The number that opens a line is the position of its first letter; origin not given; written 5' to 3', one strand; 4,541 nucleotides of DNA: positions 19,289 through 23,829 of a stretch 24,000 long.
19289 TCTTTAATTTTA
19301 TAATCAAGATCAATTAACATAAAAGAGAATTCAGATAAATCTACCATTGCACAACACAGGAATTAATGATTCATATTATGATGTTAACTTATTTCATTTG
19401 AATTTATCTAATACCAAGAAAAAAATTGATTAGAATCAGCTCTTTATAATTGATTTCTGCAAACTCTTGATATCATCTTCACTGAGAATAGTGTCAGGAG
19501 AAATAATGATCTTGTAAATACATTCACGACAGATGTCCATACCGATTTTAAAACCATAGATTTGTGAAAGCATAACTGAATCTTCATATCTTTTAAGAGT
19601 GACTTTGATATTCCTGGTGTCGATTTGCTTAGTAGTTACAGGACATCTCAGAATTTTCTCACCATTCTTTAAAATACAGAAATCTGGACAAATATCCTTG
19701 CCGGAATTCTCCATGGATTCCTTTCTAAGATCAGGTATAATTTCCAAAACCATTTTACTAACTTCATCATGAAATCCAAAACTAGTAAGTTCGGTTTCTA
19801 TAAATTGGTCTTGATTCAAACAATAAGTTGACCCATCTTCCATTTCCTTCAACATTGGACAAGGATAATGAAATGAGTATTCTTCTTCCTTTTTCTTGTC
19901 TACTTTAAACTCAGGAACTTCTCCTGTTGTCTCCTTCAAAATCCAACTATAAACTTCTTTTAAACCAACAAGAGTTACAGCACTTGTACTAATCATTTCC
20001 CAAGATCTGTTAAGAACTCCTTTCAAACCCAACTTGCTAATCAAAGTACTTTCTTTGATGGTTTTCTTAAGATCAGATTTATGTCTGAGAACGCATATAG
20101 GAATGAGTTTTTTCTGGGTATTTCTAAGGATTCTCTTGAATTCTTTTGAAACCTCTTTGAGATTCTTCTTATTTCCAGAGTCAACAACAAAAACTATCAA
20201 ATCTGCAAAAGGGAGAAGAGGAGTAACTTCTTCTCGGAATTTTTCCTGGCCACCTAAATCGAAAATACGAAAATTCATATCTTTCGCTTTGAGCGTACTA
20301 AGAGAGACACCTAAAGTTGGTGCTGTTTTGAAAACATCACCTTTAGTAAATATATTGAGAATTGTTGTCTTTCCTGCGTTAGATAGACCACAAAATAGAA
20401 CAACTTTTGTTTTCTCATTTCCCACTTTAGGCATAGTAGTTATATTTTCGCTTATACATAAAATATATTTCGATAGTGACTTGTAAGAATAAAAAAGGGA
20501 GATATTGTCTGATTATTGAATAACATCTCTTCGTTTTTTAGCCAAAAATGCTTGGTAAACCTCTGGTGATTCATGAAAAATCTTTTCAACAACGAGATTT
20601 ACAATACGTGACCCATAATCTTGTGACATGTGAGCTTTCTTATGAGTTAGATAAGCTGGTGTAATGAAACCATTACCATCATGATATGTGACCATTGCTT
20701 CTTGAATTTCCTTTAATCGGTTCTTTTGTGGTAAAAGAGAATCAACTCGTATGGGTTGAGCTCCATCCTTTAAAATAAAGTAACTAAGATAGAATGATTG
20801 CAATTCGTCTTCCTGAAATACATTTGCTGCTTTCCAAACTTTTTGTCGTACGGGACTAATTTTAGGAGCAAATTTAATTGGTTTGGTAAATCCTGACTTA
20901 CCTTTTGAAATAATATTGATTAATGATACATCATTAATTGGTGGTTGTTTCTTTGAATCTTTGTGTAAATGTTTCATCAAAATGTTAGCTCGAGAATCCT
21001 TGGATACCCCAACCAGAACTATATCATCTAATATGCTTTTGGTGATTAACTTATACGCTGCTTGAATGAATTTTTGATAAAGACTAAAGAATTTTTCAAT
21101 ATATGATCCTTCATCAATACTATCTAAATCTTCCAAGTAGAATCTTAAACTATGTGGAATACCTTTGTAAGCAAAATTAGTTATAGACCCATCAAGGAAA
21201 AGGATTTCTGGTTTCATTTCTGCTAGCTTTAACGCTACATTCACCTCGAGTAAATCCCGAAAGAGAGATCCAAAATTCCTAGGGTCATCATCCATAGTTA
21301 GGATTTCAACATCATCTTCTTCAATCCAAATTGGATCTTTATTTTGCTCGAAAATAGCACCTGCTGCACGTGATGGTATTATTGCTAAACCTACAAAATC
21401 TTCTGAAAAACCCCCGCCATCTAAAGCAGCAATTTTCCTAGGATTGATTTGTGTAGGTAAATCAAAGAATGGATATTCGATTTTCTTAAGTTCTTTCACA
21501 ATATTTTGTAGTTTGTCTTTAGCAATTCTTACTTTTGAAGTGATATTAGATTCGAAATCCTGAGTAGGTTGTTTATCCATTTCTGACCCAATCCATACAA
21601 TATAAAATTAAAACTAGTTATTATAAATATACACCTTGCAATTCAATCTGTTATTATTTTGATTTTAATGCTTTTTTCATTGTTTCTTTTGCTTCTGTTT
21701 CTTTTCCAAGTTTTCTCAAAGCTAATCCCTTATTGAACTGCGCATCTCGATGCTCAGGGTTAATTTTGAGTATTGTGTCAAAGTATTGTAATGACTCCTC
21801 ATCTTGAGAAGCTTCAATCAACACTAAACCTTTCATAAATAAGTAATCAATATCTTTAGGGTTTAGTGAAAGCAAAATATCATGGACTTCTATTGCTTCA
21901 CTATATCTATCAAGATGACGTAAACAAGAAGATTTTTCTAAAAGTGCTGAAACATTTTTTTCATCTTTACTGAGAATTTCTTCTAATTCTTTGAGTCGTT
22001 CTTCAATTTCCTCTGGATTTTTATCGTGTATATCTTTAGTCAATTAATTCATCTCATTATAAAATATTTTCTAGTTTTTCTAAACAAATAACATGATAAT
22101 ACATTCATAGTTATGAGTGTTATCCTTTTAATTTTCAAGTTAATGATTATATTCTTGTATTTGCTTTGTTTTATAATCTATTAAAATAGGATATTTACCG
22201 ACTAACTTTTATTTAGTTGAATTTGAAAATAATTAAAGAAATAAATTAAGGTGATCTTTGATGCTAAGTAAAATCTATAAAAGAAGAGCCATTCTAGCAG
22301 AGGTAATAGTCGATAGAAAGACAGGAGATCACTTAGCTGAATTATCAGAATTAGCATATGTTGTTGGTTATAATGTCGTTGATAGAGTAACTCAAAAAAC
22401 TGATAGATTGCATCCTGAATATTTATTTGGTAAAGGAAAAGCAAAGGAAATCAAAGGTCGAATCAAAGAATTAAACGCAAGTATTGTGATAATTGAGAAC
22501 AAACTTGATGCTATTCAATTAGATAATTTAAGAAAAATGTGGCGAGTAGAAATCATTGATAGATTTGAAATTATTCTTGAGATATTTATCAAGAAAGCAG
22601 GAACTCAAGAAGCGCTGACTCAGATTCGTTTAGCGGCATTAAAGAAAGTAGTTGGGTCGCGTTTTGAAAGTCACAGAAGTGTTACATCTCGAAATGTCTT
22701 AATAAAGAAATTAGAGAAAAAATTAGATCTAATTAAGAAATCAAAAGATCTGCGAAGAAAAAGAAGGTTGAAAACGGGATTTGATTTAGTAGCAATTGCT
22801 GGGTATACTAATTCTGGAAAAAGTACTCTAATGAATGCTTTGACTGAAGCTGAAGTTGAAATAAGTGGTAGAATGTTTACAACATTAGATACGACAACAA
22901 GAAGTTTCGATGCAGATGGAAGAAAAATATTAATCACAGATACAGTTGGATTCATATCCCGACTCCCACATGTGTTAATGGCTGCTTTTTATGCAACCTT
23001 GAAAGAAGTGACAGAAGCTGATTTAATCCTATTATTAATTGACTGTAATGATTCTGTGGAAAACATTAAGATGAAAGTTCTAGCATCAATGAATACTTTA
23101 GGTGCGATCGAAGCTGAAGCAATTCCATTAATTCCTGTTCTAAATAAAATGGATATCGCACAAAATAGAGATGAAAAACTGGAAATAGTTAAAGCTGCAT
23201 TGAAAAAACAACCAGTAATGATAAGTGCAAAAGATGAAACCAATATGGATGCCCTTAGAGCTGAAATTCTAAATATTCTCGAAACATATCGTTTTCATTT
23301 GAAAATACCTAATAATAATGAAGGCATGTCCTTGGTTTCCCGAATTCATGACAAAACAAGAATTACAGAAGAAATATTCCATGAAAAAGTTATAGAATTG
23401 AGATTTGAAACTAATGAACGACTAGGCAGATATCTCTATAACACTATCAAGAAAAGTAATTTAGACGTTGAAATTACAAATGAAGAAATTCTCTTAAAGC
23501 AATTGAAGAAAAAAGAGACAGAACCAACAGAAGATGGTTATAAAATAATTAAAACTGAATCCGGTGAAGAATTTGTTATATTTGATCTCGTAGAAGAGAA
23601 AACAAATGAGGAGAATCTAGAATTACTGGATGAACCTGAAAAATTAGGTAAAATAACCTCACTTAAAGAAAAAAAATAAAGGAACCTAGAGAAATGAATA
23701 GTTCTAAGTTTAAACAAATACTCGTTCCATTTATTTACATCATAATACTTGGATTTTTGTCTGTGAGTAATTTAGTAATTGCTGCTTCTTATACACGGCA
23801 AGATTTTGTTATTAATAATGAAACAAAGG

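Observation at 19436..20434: Eukaryote-type small GTPase with Rag/Gtr-style HKxD G4 motif fused to a 7-cysteine C-terminal domain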

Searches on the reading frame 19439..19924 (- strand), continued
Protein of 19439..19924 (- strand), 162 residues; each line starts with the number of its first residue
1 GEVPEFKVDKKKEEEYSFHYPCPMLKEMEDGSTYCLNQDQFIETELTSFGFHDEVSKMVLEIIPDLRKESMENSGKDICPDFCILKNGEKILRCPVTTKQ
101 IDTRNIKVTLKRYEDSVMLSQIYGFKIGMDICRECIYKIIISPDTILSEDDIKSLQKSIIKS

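Call 57: search_protein_families(library=pfam, proteins=[P0125, P0152, P0144, P0089, P0087, P0084, P0086, P0161], max_evalue=1)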
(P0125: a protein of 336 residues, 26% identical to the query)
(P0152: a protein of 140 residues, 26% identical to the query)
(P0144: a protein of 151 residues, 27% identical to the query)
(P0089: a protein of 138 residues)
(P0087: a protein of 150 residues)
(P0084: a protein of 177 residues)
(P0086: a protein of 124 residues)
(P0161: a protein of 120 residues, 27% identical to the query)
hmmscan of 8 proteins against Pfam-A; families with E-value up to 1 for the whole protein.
P0125 (336 aa): 12 families
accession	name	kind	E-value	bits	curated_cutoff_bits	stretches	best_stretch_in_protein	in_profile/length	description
PF00025.27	Arf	-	4.9e-44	150.3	22.3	1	6-161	19-171/174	ADP-ribosylation factor family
PF08477.19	Roc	-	2.4e-11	44.4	27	1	4-115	2-119/119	Ras of Complex, Roc, domain of DAPkinase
PF00071.28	Ras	-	3.4e-11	43.4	21.6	1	6-164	4-160/162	Ras family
PF01926.29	MMR_HSR1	-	2.7e-09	37.6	21.9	1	3-113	1-113/113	50S ribosome-binding GTPase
PF00503.26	G-alpha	-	3e-09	36.9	48.8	1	29-116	167-262/333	G-protein alpha subunit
PF00009.33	GTP_EFTU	-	1.2e-08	35.2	26.5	1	35-159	57-181/188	Elongation factor Tu GTP binding domain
PF09439.16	SRPRB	-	4.7e-08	33.1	25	1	2-138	4-144/178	Signal recognition particle receptor beta subunit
PF02421.24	FeoB_N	-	0.00058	19.9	27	1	3-156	2-152/156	Ferrous iron transport protein B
PF03029.23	ATP_bind_1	-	0.0022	18.3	27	1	48-147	92-200/240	Conserved hypothetical ATP binding protein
PF03193.22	RsgA_GTPase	-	0.0067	16.7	30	1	89-161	38-105/174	RsgA GTPase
PF01660.22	Vmethyltransf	-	0.16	11.5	27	1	44-92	47-97/310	Viral methyltransferase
PF03308.22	MeaB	-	0.37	10.2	23.1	0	108-158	175-229/273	Methylmalonyl Co-A mutase-associated GTPase MeaB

P0152 (140 aa): 0 families

P0144 (151 aa): 0 families

P0089 (138 aa): 1 family
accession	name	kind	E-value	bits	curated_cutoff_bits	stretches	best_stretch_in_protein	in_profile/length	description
PF21574.2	Cas9_PI_C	-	0.12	12.9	27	1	46-69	7-30/63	CRISPR-associated endonuclease Cas9, C-terminal domain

P0087 (150 aa): 0 families

P0084 (177 aa): 0 families

P0086 (124 aa): 1 family
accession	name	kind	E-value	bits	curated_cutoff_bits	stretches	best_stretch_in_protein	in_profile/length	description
PF03017.19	Transposase_23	-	0.15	12.4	21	1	70-94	22-46/66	TNP1/EN/SPM transposase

P0161 (120 aa): 1 family
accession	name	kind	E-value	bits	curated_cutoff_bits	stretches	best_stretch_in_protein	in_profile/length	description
PF15616.11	TerY_C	-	0.16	12.5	28.4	1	5-47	46-89/129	TerY-C metal binding domain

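Call 63: search_solved_structures(query=A4, max_evalue=10, show_alignments=3)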
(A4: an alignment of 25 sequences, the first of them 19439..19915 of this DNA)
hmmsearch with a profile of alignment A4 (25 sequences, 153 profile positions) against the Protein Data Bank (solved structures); distinct sequences matched with E-value up to 10: 1.
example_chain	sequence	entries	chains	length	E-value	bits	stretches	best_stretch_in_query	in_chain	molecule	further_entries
3w40_A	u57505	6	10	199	0.6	13.1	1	60-90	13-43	Phosphoserine phosphatase RsbX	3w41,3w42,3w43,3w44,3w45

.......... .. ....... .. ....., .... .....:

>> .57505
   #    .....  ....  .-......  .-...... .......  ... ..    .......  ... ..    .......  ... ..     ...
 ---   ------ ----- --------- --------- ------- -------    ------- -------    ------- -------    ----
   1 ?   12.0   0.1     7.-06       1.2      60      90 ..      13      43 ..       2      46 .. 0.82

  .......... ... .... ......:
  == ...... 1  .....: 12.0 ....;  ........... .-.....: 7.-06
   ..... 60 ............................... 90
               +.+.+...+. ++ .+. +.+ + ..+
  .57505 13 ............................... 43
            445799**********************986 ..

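Call 64: search_protein_families(library=ncbifam, alignment_id=A4, max_evalue=10)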
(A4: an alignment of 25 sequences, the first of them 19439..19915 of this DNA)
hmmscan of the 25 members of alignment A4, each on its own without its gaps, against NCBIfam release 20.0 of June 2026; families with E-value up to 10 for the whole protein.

A. member 1, window:19439-19915:- (159 aa): 0 families

B. families by the number of members that match (of 25 scanned): 6 families
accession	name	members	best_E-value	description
NF001604.0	PRK00398.1-1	3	0.028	DNA-directed RNA polymerase subunit P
NF011994.0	PRK15450.1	2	0.023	signal transduction protein PmrD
NF052617.1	slr0373_blue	2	0.046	slr0373 family blue light stress response protein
TIGR02987.1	met_A_Alw26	1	0.023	Alw26I/Eco31I/Esp3I family type II restriction adenine-specific DNA-methyltransferase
NF007204.0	PRK09625.1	1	0.14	pyruvate flavodoxin oxidoreductase subunit delta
NF052654.1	CmpProtComFBBac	1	0.16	late competence protein ComFB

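Call 80: search_protein_families(library=pfam, proteins=[L029:4359-4820:+, L028:5426-6583:+, L006:2039-2449:+, L006:3205-4389:+, L006:4443-5699:+], max_evalue=0.1)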
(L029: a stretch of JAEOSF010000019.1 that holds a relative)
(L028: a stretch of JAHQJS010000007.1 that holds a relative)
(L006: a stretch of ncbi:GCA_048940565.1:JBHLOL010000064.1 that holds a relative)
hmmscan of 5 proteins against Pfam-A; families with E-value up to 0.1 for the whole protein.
L029:4359-4820:+ (153 aa): 0 families

L028:5426-6583:+ (385 aa): 14 families
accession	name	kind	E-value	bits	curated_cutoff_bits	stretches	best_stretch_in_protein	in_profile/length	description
PF12840.13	HTH_20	-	9e-06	26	27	1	318-353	16-50/51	Helix-turn-helix domain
PF00004.35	AAA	-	0.00028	21.8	21.2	1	77-143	2-73/131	ATPase family associated with various cellular activities (AAA)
PF13412.12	HTH_24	-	0.00044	20.2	21.9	1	320-352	17-48/48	Winged helix-turn-helix DNA-binding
PF21813.2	DUF6882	-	0.00063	20.1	23.9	1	152-233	47-124/142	Family of unknown function (DUF6882)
PF01022.26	HTH_5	-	0.0009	19.5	22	1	325-352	20-46/47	Bacterial regulatory protein, arsR family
PF25199.1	nSTAND_NTPase5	-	0.0014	18.9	34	1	67-164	35-132/145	Novel STAND NTPase 5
PF21248.3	SoFic-like_C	-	0.0044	17.6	27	1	326-363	36-72/76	Protein adenylyltransferase SoFic-like, C-terminal domain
PF12802.13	MarR_2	-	0.008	16.8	27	1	319-355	18-54/61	MarR family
PF24033.1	DUF7342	-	0.0082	16.6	31.6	1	318-373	14-69/150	Family of unknown function (DUF7342)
PF24038.1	DUF7347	-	0.034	14.8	27.6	1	321-355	28-61/77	Domain of unknown function (DUF7347)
PF13173.12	AAA_14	-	0.038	14.4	27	1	73-152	2-73/129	AAA domain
PF24266.1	HTH_HVO_0163_N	-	0.054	14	31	0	325-363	21-58/70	HVO_0163, N-terminal HTH domain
PF13191.12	AAA_16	-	0.062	14.2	32.6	0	75-127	26-80/167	AAA ATPase domain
PF01637.24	ATPase_2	-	0.078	13.2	33.2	0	64-99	11-46/225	ATPase domain predominantly from Archaea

L006:2039-2449:+ (136 aa): 0 families

L006:3205-4389:+ (394 aa): 25 families
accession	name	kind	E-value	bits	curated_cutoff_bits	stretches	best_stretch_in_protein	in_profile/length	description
PF12840.13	HTH_20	-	3.6e-07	30.5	27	1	325-362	14-50/51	Helix-turn-helix domain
PF13191.12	AAA_16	-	1.8e-05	25.8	32.6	1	59-229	10-129/167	AAA ATPase domain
PF13401.12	AAA_22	-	5e-05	24.1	27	1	74-179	6-118/130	AAA domain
PF07728.20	AAA_5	-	0.00017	22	22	1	76-153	2-74/139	AAA domain (dynein-related subfamily)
PF05729.18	NACHT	-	0.00032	21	26.7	1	76-163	3-99/167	NACHT domain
PF00004.35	AAA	-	0.0004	21.3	21.2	1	76-161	1-73/131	ATPase family associated with various cellular activities (AAA)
PF02367.23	TsaE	-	0.00044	20.6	26.6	1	58-101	7-49/128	Threonylcarbamoyl adenosine biosynthesis protein TsaE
PF01022.26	HTH_5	-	0.00061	20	22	1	343-361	28-46/47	Bacterial regulatory protein, arsR family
PF13521.12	AAA_28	-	0.00063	20.4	27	1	76-154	2-81/164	AAA domain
PF25199.1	nSTAND_NTPase5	-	0.0023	18.2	34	1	68-185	36-134/145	Novel STAND NTPase 5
PF01637.24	ATPase_2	-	0.0027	18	33.2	1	69-98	16-45/225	ATPase domain predominantly from Archaea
PF00005.33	ABC_tran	-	0.0028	18.7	25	1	71-104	9-42/137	ABC transporter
PF21248.3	SoFic-like_C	-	0.0036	17.9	27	1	335-372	36-72/76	Protein adenylyltransferase SoFic-like, C-terminal domain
PF12775.13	AAA_7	-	0.0038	17.2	25.8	0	71-98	31-58/181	P-loop containing dynein motor region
PF03266.21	NTPase_1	-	0.0074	16.6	23.9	1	76-118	2-52/168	NTPase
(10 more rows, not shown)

L006:4443-5699:+ (418 aa): 7 families
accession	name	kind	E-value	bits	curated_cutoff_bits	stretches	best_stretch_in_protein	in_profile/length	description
PF20720.3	nSTAND3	-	6.8e-05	23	27.2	1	68-124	16-69/155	Novel STAND NTPase 3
PF13173.12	AAA_14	-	0.0041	17.5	27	1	73-125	6-55/129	AAA domain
PF13175.12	AAA_15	-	0.0061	16.6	32.1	1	73-247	27-185/374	AAA ATPase domain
PF00004.35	AAA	-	0.0079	17.1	21.2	1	73-183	2-110/131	ATPase family associated with various cellular activities (AAA)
PF13401.12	AAA_22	-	0.01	16.6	27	1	70-110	6-44/130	AAA domain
PF13238.12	AAA_18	-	0.02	15.8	29.4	1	73-154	2-81/128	AAA domain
PF13481.12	AAA_25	-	0.063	13.3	27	0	64-94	28-58/195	AAA domain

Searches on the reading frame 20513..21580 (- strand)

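Call 19: search_protein_families(library=pfam, proteins=[window:20513-21580:-], max_evalue=0.001)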
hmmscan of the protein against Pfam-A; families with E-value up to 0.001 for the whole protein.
window:20513-21580:- (355 aa): 1 family
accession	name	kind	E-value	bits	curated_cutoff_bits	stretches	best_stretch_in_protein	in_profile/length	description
PF09376.16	NurA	-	3e-13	50.3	21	1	49-301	2-237/254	NurA domain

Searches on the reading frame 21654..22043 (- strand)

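Call 19: search_protein_families(library=pfam, proteins=[window:21654-22043:-], max_evalue=0.001)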
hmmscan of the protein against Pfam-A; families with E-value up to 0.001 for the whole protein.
window:21654-22043:- (129 aa): 15 families
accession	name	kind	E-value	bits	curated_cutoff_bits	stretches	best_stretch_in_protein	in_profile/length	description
PF07719.23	TPR_2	-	8.8e-13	47.7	27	0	100-127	2-29/34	Tetratricopeptide repeat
PF13181.12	TPR_8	-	1.1e-12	47.5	25.7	1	101-128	3-30/34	Tetratricopeptide repeat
PF13431.12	TPR_17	-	7.1e-12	45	24.4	0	87-119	1-33/34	Tetratricopeptide repeat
PF13432.12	TPR_16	-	4.1e-10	40.4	32.7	1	70-127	2-59/65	Tetratricopeptide repeat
PF00515.34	TPR_1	-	6.2e-10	38.9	27.8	0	100-127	2-29/34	Tetratricopeptide repeat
PF14559.12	TPR_19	-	2.4e-09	37.8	25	0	18-67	12-61/68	Tetratricopeptide repeat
PF13174.12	TPR_6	-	6.4e-09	36.3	26.3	0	100-127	1-28/33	Tetratricopeptide repeat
PF13428.12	TPR_14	-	1.6e-08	34.8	23.5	0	33-72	3-42/44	Tetratricopeptide repeat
PF13371.12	TPR_9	-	3.2e-07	30.7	35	1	44-102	8-66/73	Tetratricopeptide repeat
PF25062.1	ARM_TT21_N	-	1.7e-06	28.4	40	1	14-126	79-195/222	Tetratricopeptide repeat protein 21 N-terminal ARM repeat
PF13424.12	TPR_12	-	1.1e-05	26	30.1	0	72-127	10-73/77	Tetratricopeptide repeat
PF12895.13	ANAPC3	-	2.4e-05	25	27.2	0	21-88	13-79/82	Anaphase-promoting complex, cyclosome, subunit 3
PF12569.14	NatA_aux_su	-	0.0001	21.8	33.3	0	11-67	18-74/515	N-terminal acetyltransferase A, auxiliary subunit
PF13414.12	TPR_11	-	0.00023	21.2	26.8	0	72-113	1-42/42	TPR repeat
PF14853.12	Fis1_TPR_C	-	0.00049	20.7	25.3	0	82-103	18-39/53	Fis1 C-terminal tetratricopeptide repeat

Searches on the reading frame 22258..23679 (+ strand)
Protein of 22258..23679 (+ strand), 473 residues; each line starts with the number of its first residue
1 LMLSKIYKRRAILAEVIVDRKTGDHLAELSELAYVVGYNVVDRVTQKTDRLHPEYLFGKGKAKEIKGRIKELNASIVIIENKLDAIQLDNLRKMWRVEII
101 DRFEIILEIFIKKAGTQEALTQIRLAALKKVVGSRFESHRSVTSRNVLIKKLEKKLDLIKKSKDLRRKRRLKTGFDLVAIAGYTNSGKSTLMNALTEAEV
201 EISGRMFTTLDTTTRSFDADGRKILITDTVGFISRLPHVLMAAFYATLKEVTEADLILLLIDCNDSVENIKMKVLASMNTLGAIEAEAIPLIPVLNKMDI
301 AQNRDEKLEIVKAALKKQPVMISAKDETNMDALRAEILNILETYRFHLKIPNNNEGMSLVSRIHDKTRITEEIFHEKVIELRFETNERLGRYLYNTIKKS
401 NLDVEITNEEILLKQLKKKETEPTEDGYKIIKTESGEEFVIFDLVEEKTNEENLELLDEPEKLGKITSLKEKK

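Call 19: search_protein_families(library=pfam, proteins=[window:22258-23679:+], max_evalue=0.001)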
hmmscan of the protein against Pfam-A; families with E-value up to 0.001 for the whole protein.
window:22258-23679:+ (473 aa): 10 families
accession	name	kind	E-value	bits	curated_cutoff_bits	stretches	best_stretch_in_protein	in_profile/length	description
PF13167.11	GTP-bdg_N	-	2.9e-25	89.1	25.4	1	25-110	3-88/89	GTP-binding GTPase N-terminal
PF01926.29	MMR_HSR1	-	6e-21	75.1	21.9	1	178-297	2-113/113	50S ribosome-binding GTPase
PF02421.24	FeoB_N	-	2.1e-10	40.8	27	1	178-337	3-156/156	Ferrous iron transport protein B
PF00009.33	GTP_EFTU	-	8.3e-08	32.5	26.5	1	178-339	6-184/188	Elongation factor Tu GTP binding domain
PF16897.10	MMR_HSR1_Xtn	-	4.5e-06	27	35.2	1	289-341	56-104/106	C-terminal region of MMR_HSR1 domain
PF03193.22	RsgA_GTPase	-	1e-05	25.9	30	0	276-337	41-104/174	RsgA GTPase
PF03029.23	ATP_bind_1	-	2.8e-05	24.5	27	0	241-349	111-215/240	Conserved hypothetical ATP binding protein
PF09818.15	ABC_ATPase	-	5.4e-05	22.8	23.2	1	177-241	81-149/283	P-loop domain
PF00350.29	Dynamin_N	-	0.00023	21.7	27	0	178-210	1-33/168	Dynamin family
PF00071.28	Ras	-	0.00041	20.4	21.6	0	179-338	3-157/162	Ras family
